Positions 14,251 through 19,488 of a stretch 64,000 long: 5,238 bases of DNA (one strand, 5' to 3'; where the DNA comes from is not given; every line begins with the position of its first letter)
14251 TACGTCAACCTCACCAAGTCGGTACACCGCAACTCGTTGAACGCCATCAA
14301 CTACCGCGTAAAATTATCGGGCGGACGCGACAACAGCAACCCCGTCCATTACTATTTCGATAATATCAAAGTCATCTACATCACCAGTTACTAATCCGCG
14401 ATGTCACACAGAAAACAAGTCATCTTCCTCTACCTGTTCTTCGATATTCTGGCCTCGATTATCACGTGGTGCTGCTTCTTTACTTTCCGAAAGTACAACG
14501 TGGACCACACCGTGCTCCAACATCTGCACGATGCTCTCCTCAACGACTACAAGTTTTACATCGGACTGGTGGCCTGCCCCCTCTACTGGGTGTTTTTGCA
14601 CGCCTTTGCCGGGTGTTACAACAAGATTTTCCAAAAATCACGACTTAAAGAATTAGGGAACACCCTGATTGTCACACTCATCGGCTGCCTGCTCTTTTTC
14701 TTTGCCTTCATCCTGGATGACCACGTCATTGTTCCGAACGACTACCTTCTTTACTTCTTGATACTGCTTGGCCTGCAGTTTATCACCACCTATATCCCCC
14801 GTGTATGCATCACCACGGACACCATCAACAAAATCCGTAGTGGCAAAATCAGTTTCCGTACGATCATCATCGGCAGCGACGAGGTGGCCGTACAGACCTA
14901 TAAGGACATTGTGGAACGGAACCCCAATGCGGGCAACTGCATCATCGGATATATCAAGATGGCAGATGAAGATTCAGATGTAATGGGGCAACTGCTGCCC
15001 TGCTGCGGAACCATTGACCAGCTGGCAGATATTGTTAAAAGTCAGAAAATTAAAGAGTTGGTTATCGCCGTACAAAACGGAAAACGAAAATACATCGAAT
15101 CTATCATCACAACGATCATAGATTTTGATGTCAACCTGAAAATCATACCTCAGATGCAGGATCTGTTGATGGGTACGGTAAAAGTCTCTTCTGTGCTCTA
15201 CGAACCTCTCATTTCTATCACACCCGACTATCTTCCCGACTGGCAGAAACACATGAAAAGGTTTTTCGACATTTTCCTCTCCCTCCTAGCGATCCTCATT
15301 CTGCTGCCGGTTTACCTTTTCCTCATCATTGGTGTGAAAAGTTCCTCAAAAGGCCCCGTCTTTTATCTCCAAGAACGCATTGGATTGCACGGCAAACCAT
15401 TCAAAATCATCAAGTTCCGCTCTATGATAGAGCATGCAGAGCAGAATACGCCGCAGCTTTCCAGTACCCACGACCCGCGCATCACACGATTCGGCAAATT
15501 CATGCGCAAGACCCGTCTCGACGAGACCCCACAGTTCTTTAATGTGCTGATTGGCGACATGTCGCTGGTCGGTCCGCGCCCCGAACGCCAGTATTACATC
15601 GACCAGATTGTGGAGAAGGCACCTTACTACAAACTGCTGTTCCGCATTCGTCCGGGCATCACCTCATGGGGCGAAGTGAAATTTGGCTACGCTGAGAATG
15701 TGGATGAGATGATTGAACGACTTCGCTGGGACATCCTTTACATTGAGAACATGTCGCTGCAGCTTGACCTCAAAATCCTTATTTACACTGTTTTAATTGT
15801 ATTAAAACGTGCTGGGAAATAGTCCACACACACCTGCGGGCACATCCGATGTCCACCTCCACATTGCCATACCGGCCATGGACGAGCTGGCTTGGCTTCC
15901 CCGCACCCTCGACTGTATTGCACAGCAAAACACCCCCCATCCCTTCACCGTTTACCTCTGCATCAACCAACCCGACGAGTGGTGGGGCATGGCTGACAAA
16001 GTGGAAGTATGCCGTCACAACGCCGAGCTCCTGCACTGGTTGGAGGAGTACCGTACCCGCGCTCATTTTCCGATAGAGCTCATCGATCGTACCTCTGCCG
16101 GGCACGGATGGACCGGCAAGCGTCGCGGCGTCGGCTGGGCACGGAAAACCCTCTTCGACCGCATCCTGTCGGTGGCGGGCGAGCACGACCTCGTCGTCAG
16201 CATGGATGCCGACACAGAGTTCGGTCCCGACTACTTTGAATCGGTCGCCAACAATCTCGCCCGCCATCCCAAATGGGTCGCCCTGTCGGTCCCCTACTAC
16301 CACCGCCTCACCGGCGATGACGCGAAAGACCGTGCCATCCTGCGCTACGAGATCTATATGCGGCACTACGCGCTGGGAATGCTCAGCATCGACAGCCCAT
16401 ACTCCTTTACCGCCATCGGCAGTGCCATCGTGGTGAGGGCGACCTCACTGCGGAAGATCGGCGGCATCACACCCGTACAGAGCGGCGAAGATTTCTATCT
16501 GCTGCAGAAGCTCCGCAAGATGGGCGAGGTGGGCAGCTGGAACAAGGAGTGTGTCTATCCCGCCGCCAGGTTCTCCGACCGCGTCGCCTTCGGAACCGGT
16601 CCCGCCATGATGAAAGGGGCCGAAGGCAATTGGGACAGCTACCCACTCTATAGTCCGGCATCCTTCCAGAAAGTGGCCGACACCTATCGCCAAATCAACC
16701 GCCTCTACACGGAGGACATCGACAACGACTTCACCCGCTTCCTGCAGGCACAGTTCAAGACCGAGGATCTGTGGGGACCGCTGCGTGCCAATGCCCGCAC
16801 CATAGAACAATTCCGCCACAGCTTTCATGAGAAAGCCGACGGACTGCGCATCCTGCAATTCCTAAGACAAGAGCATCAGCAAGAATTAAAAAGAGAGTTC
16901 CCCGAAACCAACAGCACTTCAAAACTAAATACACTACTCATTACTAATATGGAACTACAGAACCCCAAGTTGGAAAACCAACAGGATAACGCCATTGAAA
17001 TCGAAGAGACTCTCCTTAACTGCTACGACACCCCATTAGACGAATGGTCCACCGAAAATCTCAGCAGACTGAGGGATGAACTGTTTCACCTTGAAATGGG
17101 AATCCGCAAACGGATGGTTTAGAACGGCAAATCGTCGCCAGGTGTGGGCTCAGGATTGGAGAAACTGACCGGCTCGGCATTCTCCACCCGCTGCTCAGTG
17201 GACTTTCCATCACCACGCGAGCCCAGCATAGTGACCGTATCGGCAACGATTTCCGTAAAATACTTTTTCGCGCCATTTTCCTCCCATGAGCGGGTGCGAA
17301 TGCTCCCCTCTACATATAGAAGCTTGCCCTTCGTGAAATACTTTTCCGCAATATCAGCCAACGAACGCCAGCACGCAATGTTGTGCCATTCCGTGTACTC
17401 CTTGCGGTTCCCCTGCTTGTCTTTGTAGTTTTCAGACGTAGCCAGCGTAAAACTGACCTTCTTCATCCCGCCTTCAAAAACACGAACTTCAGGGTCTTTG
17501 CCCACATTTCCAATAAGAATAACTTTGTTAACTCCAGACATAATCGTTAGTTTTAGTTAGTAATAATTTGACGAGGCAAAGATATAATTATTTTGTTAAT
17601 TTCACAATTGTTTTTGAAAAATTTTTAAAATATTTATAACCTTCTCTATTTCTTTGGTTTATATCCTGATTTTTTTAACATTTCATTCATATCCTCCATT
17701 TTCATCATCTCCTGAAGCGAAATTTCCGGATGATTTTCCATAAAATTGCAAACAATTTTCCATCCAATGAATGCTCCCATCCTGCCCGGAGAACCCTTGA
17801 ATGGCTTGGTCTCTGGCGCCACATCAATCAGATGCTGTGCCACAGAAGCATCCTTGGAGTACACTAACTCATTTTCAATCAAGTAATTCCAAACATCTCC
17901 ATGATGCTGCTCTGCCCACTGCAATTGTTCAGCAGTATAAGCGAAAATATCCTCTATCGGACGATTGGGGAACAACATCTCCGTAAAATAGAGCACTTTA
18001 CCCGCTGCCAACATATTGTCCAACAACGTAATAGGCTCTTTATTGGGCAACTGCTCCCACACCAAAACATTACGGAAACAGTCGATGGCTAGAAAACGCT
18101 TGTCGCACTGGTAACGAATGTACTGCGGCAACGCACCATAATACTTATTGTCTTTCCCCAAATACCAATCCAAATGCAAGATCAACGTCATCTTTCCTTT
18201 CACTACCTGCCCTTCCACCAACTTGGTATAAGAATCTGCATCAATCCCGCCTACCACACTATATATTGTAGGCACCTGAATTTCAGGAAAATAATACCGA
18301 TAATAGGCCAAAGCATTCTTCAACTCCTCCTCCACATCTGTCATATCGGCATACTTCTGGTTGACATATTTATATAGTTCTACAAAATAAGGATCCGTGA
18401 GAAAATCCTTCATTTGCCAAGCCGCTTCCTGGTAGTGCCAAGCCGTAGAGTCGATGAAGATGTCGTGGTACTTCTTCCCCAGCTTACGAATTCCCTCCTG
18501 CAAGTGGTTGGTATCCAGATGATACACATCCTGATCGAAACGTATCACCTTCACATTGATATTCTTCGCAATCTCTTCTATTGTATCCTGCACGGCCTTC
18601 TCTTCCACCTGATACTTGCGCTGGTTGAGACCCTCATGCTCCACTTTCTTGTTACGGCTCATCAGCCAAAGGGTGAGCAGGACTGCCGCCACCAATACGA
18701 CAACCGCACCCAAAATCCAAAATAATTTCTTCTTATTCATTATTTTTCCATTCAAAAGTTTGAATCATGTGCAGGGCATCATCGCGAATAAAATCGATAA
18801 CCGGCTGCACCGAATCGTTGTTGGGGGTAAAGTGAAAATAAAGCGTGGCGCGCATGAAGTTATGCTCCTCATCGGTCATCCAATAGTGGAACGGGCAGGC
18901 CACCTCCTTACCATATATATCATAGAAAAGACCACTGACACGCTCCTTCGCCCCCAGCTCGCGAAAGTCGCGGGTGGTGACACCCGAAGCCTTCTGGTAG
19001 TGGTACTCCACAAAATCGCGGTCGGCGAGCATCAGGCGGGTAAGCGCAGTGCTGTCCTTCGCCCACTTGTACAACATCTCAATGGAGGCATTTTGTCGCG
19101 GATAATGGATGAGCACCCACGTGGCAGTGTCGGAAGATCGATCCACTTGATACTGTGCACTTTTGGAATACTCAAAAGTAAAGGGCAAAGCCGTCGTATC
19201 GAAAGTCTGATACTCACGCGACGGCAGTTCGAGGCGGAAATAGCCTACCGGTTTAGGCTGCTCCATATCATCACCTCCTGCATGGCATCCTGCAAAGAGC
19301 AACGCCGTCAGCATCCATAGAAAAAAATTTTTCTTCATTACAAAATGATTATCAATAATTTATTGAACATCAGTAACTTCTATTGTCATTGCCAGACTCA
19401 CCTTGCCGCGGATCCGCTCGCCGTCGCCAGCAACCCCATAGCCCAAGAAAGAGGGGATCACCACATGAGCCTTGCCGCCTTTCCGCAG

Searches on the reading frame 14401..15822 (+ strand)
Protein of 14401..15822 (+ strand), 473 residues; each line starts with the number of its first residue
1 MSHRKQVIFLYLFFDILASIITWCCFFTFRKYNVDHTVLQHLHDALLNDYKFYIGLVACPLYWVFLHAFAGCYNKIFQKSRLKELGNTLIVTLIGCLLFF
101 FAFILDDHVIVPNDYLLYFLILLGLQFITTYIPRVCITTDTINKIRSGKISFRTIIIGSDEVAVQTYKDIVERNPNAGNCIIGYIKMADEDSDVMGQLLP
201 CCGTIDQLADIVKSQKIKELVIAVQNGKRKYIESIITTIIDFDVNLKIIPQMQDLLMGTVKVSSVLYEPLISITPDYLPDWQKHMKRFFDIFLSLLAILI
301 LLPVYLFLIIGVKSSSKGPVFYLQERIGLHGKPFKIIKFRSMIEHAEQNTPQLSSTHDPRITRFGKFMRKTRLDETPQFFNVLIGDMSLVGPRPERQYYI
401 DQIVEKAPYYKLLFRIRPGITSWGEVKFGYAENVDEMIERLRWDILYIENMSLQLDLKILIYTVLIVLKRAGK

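Call 53: search_protein_families(library=pfam, proteins=[window:14401-15822:+], max_evalue=0.000001)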
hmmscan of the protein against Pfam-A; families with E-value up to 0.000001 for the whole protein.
window:14401-15822:+ (473 aa): 2 families
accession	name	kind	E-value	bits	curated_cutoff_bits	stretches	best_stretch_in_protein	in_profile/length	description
PF02397.22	Bac_transf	-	9.2e-65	218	27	1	286-469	1-179/179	Bacterial sugar transferase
PF13727.12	CoA_binding_3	-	4.5e-10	40.3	25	1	85-250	18-175/175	CoA-binding domain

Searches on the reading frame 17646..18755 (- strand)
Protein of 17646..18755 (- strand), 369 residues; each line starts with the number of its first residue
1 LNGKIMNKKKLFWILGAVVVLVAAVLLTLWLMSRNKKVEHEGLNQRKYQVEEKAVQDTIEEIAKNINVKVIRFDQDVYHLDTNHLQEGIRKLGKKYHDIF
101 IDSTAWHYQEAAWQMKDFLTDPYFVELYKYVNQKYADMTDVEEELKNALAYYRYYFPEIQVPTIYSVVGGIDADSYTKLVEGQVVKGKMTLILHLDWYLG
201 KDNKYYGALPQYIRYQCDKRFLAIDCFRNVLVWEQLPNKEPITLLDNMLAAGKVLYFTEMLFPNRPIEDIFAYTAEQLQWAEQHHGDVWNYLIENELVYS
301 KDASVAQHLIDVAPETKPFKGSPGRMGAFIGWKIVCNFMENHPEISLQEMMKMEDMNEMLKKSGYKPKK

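Call 53: search_protein_families(library=pfam, proteins=[window:17646-18755:-], max_evalue=0.000001)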
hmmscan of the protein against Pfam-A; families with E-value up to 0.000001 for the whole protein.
window:17646-18755:- (369 aa): 1 family
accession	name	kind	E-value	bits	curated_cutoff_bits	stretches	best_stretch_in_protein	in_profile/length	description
PF25594.1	GldB_lipo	-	2.9e-85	287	27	1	61-367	7-309/309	Gliding motility protein GldB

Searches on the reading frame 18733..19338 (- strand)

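Call 70: search_protein_families(library=ncbifam, proteins=[window:18733-19338:-], max_evalue=1e-8)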
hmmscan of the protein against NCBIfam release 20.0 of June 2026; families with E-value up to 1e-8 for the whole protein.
window:18733-19338:- (201 aa): 1 family
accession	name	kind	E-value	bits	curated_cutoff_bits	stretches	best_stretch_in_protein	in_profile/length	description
TIGR03512.2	GldD_lipoprot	equivalog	1.7e-44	151.8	120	1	10-198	2-182/182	gliding motility lipoprotein GldD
